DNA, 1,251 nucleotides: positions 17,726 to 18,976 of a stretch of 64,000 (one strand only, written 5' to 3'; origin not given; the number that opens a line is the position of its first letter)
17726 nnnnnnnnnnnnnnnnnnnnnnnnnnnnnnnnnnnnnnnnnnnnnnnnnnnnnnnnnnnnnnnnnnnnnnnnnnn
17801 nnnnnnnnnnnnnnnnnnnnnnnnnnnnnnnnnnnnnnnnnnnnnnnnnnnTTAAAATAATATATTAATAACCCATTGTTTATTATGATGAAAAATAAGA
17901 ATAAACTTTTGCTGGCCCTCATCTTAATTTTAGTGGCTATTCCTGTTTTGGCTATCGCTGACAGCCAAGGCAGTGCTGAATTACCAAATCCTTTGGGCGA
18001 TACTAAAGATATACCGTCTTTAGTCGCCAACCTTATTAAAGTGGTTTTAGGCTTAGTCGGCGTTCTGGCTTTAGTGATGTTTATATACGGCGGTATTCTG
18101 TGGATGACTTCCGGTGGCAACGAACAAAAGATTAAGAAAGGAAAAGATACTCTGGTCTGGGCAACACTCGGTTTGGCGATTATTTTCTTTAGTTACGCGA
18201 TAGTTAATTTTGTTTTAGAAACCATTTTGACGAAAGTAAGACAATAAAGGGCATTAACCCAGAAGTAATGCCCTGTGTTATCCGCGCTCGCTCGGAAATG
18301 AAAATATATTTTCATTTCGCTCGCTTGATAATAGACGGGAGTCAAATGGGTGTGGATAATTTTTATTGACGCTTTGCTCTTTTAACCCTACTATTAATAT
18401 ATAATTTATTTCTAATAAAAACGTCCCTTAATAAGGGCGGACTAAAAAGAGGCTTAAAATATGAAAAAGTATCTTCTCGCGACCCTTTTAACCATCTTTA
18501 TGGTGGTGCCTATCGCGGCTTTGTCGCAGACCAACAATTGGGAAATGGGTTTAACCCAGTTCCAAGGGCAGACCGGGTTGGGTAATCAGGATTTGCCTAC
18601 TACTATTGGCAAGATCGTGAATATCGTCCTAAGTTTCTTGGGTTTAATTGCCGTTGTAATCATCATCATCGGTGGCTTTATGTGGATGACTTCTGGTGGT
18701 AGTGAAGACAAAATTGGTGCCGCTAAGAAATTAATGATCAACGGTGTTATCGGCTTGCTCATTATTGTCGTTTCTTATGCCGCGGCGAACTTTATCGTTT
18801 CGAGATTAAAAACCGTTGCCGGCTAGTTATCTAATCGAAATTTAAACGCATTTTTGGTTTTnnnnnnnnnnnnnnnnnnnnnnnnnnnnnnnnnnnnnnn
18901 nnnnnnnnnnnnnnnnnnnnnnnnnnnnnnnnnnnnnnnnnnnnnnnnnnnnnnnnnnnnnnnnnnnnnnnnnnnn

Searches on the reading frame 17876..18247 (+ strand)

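Call 84: search_protein_families(library=pfam, proteins=[window:17876-18247:+], max_evalue=0.01)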
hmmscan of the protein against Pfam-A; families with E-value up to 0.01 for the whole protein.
window:17876-18247:+ (123 aa): 5 families
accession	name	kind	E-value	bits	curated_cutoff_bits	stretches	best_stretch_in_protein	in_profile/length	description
PF18895.5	T4SS_pilin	-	7.4e-12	45.6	26.6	1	46-113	5-71/71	Type IV secretion system pilin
PF04956.18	TrbC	-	1.2e-08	35.5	27.9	1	5-112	7-97/98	TrbC/VIRB2 pilin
PF01578.25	Cytochrom_C_asm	-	0.00027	21.1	29.9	1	66-117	162-211/212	Cytochrome C assembly protein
PF19607.4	DUF6112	-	0.0071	16.6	25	1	40-103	10-70/88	Family of unknown function (DUF6112)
PF01757.29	Acyl_transf_3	-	0.0084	15.6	31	0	4-111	144-233/326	Acyltransferase domain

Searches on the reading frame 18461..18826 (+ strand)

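Call 84: search_protein_families(library=pfam, proteins=[window:18461-18826:+], max_evalue=0.01)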
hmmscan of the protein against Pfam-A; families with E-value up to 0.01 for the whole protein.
window:18461-18826:+ (121 aa): 3 families
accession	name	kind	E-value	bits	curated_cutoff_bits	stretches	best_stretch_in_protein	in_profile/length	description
PF18895.5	T4SS_pilin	-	8.3e-10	39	26.6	1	43-114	3-69/71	Type IV secretion system pilin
PF04956.18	TrbC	-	0.0007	20.2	27.9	1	12-110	20-96/98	TrbC/VIRB2 pilin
PF05987.18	DUF898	-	0.0074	15.9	28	1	6-109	139-242/336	Bacterial protein of unknown function (DUF898)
